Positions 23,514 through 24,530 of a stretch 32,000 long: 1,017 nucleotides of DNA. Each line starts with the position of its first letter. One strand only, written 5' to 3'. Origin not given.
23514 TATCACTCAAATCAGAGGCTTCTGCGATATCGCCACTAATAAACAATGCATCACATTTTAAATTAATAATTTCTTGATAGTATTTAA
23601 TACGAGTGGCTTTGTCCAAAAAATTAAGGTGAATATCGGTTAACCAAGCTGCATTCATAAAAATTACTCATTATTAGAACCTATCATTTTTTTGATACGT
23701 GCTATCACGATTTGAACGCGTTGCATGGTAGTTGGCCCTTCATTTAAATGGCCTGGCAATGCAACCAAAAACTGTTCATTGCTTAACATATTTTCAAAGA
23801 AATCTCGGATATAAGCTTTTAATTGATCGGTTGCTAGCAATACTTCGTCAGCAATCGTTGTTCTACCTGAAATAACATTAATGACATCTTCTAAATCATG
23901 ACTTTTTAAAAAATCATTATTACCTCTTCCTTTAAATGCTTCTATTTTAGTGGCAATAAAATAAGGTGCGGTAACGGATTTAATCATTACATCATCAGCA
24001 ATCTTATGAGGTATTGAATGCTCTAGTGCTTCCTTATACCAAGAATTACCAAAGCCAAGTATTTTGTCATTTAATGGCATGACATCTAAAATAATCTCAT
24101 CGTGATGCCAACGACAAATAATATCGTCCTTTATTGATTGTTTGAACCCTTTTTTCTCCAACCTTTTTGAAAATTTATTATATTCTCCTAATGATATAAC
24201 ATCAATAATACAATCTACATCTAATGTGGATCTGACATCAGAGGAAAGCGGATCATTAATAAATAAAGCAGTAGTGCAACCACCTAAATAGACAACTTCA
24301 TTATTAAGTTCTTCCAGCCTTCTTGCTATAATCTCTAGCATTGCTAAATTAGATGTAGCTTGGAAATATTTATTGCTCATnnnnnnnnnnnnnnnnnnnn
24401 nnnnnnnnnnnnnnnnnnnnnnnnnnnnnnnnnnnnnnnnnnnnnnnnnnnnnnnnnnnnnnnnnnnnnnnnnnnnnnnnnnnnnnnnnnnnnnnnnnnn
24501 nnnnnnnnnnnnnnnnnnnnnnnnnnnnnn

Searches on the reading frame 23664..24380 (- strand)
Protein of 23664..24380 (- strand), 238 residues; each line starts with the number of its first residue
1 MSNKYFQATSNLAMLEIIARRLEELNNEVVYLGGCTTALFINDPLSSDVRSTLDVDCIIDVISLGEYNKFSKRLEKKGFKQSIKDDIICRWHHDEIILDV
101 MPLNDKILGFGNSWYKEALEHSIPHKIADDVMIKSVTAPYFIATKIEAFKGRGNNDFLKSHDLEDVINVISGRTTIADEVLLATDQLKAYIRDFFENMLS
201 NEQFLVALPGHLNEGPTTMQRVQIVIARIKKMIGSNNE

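Call 3: search_protein_families(library=pfam, proteins=[window:23664-24380:-], max_evalue=1)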
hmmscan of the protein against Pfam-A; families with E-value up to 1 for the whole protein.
window:23664-24380:- (238 aa): 0 families

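Call 4: search_protein_families(library=padloc, proteins=[window:23664-24380:-], max_evalue=1)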
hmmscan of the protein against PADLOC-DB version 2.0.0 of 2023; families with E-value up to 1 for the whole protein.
window:23664-24380:- (238 aa): 1 family
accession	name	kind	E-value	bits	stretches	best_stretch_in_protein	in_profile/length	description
PDLC04516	PDC-M21B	-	3e-71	237.8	1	9-234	6-230/234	-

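Call 5: search_protein_families(library=ncbifam, proteins=[window:23664-24380:-], max_evalue=1)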
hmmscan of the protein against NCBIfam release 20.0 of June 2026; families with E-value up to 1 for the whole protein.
window:23664-24380:- (238 aa): 0 families

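Call 6: search_solved_structures(query=window:23664-24380:-, max_evalue=10, show_alignments=2)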
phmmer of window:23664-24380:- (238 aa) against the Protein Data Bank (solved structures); distinct sequences matched with E-value up to 10: 2.
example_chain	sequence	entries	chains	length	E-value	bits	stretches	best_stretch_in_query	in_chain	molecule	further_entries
5uvd_A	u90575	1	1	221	0.5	13.4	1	14-61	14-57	Nucleotidyltransferase-like protein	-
2m4g_A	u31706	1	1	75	0.95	12.5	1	65-97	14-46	Murine Norovirus VPg protein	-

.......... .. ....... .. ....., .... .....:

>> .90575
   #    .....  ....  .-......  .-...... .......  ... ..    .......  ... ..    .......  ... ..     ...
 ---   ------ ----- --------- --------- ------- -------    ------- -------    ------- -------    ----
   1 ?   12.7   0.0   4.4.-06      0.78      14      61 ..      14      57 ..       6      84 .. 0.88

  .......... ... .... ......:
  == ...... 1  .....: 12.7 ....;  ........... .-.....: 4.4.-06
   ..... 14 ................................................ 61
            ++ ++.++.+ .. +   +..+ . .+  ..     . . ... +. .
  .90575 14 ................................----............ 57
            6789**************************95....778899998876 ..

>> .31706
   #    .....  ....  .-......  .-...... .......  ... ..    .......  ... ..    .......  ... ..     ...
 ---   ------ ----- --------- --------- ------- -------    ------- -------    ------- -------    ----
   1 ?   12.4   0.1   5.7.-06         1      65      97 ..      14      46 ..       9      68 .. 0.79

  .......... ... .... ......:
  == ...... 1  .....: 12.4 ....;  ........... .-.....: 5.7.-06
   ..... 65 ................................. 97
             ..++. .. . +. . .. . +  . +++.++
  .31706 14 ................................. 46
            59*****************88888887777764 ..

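Call 9: find_homologous_proteins(query=window:23664-24380:-, max_evalue=0.001)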
Query window:23664-24380:- (238 aa): 1202 proteins with E <= 0.001 among 1971 candidates; the best 120 are listed.
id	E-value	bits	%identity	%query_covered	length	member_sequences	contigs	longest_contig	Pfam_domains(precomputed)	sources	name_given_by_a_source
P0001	8.7e-154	528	100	100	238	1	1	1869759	-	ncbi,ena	-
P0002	7.6e-136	469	89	98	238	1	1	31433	-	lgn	-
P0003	2.2e-105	369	67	99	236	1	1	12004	-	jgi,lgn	-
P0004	3.5e-104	366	67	100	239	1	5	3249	-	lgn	-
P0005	1.3e-102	360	67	100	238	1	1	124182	-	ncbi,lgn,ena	-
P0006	2.3e-102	360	68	100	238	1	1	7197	-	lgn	-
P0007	1.6e-101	357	66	96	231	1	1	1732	-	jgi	jgi:hypothetical protein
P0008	1.6e-101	357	68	97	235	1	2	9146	-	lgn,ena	-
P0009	1.8e-101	357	66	98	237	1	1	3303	-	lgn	-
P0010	1.2e-100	354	65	100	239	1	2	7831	-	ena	-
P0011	2.8e-100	353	67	97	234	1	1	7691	-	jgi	-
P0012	3.4e-100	353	65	98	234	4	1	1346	-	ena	-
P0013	1.4e-99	351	66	98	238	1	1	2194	-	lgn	-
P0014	1.5e-99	350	64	100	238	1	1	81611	-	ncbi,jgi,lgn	-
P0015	1.6e-99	350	67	97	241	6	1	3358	-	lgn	-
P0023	5.7e-98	345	66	97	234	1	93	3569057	-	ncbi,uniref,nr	ncbi:hypothetical protein SFA91_01860 [Legionella pneumophila]|uniref:hypothetical protein n=1 Tax=L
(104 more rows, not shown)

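Call 11: find_related_loci(query=A1, collection=genome_contigs, flank=6000)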
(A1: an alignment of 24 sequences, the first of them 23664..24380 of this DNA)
Query A1 (238 aa) in genome_contigs; peptide patterns used: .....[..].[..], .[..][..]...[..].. (x = any residue, [..] = any of these).
505 stretches matched a pattern; 363 encode a relative of the query (tblastn E <= 1e-3); the best 80 are kept; 80 distinct loci.
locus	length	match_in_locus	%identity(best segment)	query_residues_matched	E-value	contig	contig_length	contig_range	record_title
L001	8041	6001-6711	67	1-237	1e-109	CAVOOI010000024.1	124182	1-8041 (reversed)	MAG: uncultured proteobacterium isolate MFD10064.bin.3.50 genome assembly, contig: contig_51881, whole genome shotgun se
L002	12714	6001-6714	64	1-238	6e-107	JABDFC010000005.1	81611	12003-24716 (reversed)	MAG: Gammaproteobacteria bacterium isolate BWOrgControl_Nextera8_MAG4 3300020956.a:Ga0206800_1006, whole genome shotgun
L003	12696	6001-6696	65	1-232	4e-106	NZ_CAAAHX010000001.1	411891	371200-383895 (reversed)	Legionella gresilensis strain Greoux 11D13, whole genome shotgun sequence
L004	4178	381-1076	66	1-232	1e-105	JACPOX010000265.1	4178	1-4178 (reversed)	MAG: Legionella longbeachae isolate NC_groundwater_612_Pr5_B-0.1um_36_7 alan_book_18_scaffold_367389, whole genome shotg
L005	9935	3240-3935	64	1-232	1e-104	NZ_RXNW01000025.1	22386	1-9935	Legionella longbeachae strain NCTC11477 NCTC11477_contig_25, whole genome shotgun sequence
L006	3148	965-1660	65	1-232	1e-106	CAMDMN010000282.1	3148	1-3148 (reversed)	MAG: Legionella sp. 2055-AUS-E isolate MiH-22jul19-370 genome assembly, contig: MiH-22jul19-C84973, whole genome shotgun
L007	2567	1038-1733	64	1-232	2e-107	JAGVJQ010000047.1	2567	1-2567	MAG: Gammaproteobacteria bacterium isolate SW_14 c_000000070980, whole genome shotgun sequence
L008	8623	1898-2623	63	1-238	1e-103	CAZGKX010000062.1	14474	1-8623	MAG TPA_asm: uncultured Legionellaceae bacterium isolate binchicken_co266_181 genome assembly, contig: NODE_7102_length_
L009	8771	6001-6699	64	1-233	2e-103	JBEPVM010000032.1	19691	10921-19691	MAG: Gammaproteobacteria bacterium isolate 22E.semibin_refined.037 NODE_2296_length_19691_cov_8.209564, whole genome sho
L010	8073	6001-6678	65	7-232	5e-103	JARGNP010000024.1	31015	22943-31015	MAG: Legionellaceae bacterium isolate bin_bo_oilr1.011 NODE_998_length_31015_cov_90.301712, whole genome shotgun sequenc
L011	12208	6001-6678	64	7-232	2e-102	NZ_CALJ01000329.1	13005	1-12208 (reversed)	Legionella tunisiensis strain LegM, whole genome shotgun sequence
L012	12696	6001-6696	63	1-232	7e-102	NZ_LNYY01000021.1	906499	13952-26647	Legionella steelei strain IMVS3376 Lste_ctg021, whole genome shotgun sequence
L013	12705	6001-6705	64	5-237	9e-102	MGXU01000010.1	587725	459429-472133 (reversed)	MAG: Gammaproteobacteria bacterium RIFCSPHIGHO2_12_FULL_36_30 rifcsphigho2_12_scaffold_78, whole genome shotgun sequence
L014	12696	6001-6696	63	1-232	2e-101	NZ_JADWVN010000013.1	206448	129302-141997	Legionella bononiensis strain 30cs62 contig_13, whole genome shotgun sequence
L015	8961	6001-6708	61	1-235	1e-101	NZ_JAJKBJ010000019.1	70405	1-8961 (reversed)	Legionella maioricensis strain HCPI-6 Legionella_HCPI-6_19, whole genome shotgun sequence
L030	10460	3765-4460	56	1-232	1e-88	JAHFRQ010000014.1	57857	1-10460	MAG: Gammaproteobacteria bacterium isolate nzgw578 NODE_255_length_57858_cov_5.542806, whole genome shotgun sequence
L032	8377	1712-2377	55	11-232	1e-84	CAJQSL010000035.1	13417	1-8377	MAG: uncultured Francisellaceae bacterium isolate RIS_SAG_18 genome assembly, contig: c_000000001478, whole genome shotg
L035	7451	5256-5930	53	10-233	4e-78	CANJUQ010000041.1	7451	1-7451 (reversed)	MAG: Thiotrichales bacterium isolate RH-23may17-890 genome assembly, contig: RH-23may17-C83011, whole genome shotgun seq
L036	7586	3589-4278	52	10-238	2e-77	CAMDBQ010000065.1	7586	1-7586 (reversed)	MAG: Legionella sp. 2055-AUS-E isolate MH-21oct19-150 genome assembly, contig: MH-21oct19-C15923, whole genome shotgun s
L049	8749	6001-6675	49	10-233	2e-73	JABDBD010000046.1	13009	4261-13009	MAG: Gammaproteobacteria bacterium isolate BWMinControl_Nextera54_MAG1 3300020741.a:Ga0207030_1086, whole genome shotgun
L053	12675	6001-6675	50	10-233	1e-72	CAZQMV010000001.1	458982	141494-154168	MAG TPA_asm: Uncultured Candidatus Berkiella sp. isolate SRP344714_co2_78 genome assembly, contig: NODE_17_length_458982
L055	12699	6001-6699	47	2-233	2e-72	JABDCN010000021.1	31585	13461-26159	MAG: Gammaproteobacteria bacterium isolate BWMinHeated_Nextera72_MAG2 3300020826.a:Ga0207140_1028, whole genome shotgun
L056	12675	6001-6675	49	10-233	2e-72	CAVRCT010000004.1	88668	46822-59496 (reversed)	MAG: uncultured Gammaproteobacteria bacterium isolate MFD04780.bin.1.207 genome assembly, contig: contig_29087, whole ge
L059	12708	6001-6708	48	1-235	4e-72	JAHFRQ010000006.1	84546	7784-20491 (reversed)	MAG: Gammaproteobacteria bacterium isolate nzgw578 NODE_142_length_84547_cov_5.451567, whole genome shotgun sequence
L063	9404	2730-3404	48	10-233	1e-71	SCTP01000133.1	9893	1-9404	MAG: Gammaproteobacteria bacterium isolate FW301-02_bin.23 FW301-02_bin.23-32263, whole genome shotgun sequence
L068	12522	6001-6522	57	62-235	2e-70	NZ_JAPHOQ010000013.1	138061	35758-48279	Legionella sp. PATHC038 13, whole genome shotgun sequence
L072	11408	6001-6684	46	7-233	4e-68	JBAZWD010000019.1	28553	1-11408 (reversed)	MAG: Legionellales bacterium isolate SO_2017_GW1_269 NODE_6914_length_28553_cov_1.423380_OW334_2017, whole genome shotgu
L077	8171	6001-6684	46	10-236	2e-64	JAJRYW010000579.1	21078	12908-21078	MAG: Calditrichota bacterium isolate Dive96_bin3.89 k141_4539296, whole genome shotgun sequence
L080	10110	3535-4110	47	18-216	3e-63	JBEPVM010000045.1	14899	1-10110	MAG: Gammaproteobacteria bacterium isolate 22E.semibin_refined.037 NODE_3460_length_14899_cov_10.679669, whole genome sh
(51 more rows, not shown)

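Call 21: find_encoding_contigs(protein=P0001, flank=10000, max_places=3)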
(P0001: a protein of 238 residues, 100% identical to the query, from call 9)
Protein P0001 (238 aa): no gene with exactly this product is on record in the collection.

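Call 22: predict_structure(alignment_id=A1)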
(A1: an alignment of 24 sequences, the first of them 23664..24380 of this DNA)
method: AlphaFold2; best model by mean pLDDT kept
length: 238 residues; sequences in the alignment: 24
mean_pLDDT: 78.2   pTM: 0.78
mean pLDDT of the five models: 78.2, 78.0, 77.9, 76.4, 75.2
residues with pLDDT >= 90: 73; 70-90: 111; 50-70: 25; < 50: 29
segments of 3 or more residues with pLDDT < 50: 1-9, 42-56
pLDDT, mean of each block of 10 residues (from residue 1): 35 80 92 59 43 52 85 92 65 83 68 80 85 88 87 76 86 89 94 95 91 85 94 73
secondary structure, 60 per line:
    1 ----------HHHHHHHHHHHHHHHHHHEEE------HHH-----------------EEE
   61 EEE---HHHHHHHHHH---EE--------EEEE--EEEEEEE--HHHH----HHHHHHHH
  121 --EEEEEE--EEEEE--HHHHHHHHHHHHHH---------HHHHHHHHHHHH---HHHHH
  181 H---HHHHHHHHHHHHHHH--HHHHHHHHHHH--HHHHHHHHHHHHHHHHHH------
elements in order: H11-28 E29-31 E58-63 H67-76 E90-93 E96-102 H105-108 H113-120 E123-128 E131-135 H138-151 H161-172 H176-181 H185-199 H202-212 H215-232

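Call 25: fold_search(model_id=the predicted structure, library=pdb)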
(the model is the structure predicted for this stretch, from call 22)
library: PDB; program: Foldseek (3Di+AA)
matches with E <= 10: 219; with E <= 0.001: 4
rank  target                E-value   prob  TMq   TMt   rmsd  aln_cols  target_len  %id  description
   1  8an5_B                5.7e-04  1.00  0.44  0.54   9.4       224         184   16  MenAT1 toxin-antitoxin complex (rv0078a-rv0078b) from Mycobacterium tuberculosis H37Rv (released 2023-08-02)
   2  8rr5                  8.3e-04  1.00  0.40  0.50   8.6       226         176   13  MenT1 toxin (rv0078a) from Mycobacterium tuberculosis H37Rv, phosphorylated at T39 (released 2024-09-11)
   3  8an4_B                8.3e-04  1.00  0.36  0.43  11.7       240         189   14  MenT1 toxin (rv0078a) from Mycobacterium tuberculosis H37Rv (released 2023-08-02)
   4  8an5_A                9.7e-04  1.00  0.43  0.50   9.1       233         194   13  MenAT1 toxin-antitoxin complex (rv0078a-rv0078b) from Mycobacterium tuberculosis H37Rv (released 2023-08-02)
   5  8an4_A                1.1e-03  1.00  0.42  0.49   9.6       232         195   15  MenT1 toxin (rv0078a) from Mycobacterium tuberculosis H37Rv (released 2023-08-02)
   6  4o8s                  5.1e-03  1.00  0.50  0.51   5.9       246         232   11  Crystal structure of JHP933 from Helicobacter pylori (released 2014-09-10)
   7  4ok0_B                8.2e-03  1.00  0.46  0.48   6.6       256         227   12  Crystal structure of putative nucleotidyltransferase from H. pylori (released 2014-04-09)
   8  4ok0_A                1.1e-02  1.00  0.52  0.55   5.7       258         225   12  Crystal structure of putative nucleotidyltransferase from H. pylori (released 2014-04-09)
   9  5kqj_MODEL_1_A        1.5e-02  1.00  0.46  0.55   6.7       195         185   16  Solution Structure of Antibiotic-Resistance Factor ANT(2'')-Ia Reveals Substrate-Regulated Conformation Dynami (released 2017-07-12)
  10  2ewr                  4.4e-02  0.98  0.35  0.50   5.8       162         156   10  Crystal structure of a putative nucleotidyltransferase (tm1012) from Thermotoga maritima at 1.60 A resolution (released 2005-12-06)
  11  5cfu                  6.3e-02  0.99  0.45  0.57   6.0       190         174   16  Crystal Structure of ANT(2")-Ia in complex with adenylyl-2"-tobramycin (released 2016-07-20)
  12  4xje                  9.1e-02  0.98  0.43  0.55   6.0       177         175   17  CRYSTAL STRUCTURE OF ANT(2") IN COMPLEX WITH AMP AND TOBRAMYCIN (released 2016-01-20)
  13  5cfs                  1.5e-01  0.97  0.44  0.56   5.6       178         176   16  Crystal Structure of ANT(2")-Ia in complex with AMPCPP and tobramycin (released 2016-03-16)
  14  4nku_B                1.7e-01  0.47  0.25  0.21  11.8       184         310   10  Structure of Cid1 in complex with its short product ApU (released 2013-12-18)
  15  4wqk                  1.8e-01  0.96  0.46  0.59   6.0       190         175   17  Crystal structure of aminoglycoside nucleotidylyltransferase ANT(2")-Ia, apo form (released 2014-11-12)
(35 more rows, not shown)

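Call 31: search_solved_structures(query=A1, max_evalue=10, show_alignments=5)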
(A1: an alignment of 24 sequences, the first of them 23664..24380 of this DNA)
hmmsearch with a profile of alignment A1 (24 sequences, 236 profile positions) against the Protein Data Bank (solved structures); distinct sequences matched with E-value up to 10: 2.
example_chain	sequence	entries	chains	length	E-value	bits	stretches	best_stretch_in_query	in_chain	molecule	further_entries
5uvd_A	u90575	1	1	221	0.022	17.6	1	14-61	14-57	Nucleotidyltransferase-like protein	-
2rfb_A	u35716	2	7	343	0.34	13.7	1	132-174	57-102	Cytochrome P450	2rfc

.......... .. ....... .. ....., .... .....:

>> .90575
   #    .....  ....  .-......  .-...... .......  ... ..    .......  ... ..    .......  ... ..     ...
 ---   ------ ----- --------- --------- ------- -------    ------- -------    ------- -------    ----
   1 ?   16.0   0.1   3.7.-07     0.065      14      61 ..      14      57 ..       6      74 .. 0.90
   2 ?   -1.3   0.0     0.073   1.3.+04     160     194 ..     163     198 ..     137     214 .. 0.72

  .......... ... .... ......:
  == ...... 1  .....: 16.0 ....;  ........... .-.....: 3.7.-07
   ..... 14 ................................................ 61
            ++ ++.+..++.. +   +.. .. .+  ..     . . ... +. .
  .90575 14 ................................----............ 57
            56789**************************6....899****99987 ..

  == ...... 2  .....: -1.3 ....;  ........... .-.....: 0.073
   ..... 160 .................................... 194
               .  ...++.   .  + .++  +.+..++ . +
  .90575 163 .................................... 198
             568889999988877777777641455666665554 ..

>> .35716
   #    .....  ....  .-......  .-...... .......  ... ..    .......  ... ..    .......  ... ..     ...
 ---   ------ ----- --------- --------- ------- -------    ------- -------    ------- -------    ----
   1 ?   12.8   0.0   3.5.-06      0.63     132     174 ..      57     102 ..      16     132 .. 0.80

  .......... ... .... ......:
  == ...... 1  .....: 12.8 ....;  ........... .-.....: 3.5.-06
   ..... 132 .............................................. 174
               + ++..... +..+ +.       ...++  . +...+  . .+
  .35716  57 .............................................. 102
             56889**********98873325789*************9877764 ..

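Call 34: list_cluster_members(proteins=[P0001, P0121, P0241])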
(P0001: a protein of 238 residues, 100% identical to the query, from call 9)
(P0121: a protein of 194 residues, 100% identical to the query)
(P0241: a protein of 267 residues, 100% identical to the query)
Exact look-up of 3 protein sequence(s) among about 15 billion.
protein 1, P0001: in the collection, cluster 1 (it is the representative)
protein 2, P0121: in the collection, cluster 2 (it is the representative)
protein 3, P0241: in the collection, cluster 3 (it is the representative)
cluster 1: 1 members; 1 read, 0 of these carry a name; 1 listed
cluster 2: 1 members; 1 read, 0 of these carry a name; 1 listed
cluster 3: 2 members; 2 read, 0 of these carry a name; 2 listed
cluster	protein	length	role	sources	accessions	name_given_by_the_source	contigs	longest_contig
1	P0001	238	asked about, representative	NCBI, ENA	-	-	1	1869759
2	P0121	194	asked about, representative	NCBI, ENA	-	-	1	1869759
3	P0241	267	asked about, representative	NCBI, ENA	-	-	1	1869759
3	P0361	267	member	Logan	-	-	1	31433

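Call 35: find_encoding_contigs(protein=P0002, flank=10000, max_places=3)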
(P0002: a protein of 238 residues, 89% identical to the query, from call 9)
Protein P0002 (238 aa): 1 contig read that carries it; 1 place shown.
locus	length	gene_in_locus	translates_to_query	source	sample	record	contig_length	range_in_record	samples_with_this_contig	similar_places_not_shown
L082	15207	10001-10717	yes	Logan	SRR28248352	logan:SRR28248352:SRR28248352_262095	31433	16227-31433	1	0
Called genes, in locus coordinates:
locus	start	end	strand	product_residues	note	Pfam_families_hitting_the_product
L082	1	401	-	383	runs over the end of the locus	PF01702:TGT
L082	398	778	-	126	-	-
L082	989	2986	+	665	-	PF00580:UvrD-helicase, PF01443:Viral_helicase1 (faint), PF13245:AAA_19, PF13604:AAA_30 (faint), PF13361:UvrD_C, PF13538:UvrD_C_2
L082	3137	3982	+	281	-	PF04378:RsmJ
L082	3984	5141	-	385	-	PF12060:DUF3541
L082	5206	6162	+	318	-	-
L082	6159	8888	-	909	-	PF02739:5_3_exonuc_N, PF01367:5_3_exonuc, PF01612:DNA_pol_A_exo1, PF22619:DNA_polI_exo1, PF00476:DNA_pol_A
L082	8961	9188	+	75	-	-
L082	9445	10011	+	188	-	-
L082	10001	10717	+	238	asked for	-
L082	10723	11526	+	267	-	PF00149:Metallophos, PF12850:Metallophos_2 (faint)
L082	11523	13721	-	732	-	PF00580:UvrD-helicase, PF13604:AAA_30 (faint), PF13245:AAA_19, PF13361:UvrD_C, PF13538:UvrD_C_2 (weak), PF21196:PcrA_UvrD_tudor (weak)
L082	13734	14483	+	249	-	PF03009:GDPD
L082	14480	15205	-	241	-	?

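Call 47: search_protein_representatives(alignment_id=A1)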
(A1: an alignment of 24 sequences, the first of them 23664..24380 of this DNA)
Query: 24 sequences, 236 profile positions. Proteins with E-value up to 0.001 (for the whole library): 5042; up to 1e-10: 3048; up to 1e-30: 936. The best 150 are listed.
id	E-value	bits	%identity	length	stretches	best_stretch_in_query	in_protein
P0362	1.4e-96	339.0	-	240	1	3-234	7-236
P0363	1.6e-94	332.4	-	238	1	3-234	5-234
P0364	8.7e-83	293.9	-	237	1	9-235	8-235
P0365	4.1e-74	265.5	-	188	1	50-234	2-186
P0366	2.6e-73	262.9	-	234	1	7-232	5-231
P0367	6.3e-69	248.5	-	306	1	18-234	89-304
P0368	5.7e-68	245.4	-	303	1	13-234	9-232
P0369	1.1e-67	244.5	-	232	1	8-230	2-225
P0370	3.5e-67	242.8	-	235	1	13-234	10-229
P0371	4.8e-67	242.4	-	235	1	10-234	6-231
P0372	1.6e-66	240.7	-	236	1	9-233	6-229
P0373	3.0e-66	239.8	-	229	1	10-234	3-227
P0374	2.5e-65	236.7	-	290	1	10-234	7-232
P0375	9.7e-65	234.8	-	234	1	9-234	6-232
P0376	2.2e-64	233.7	-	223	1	14-233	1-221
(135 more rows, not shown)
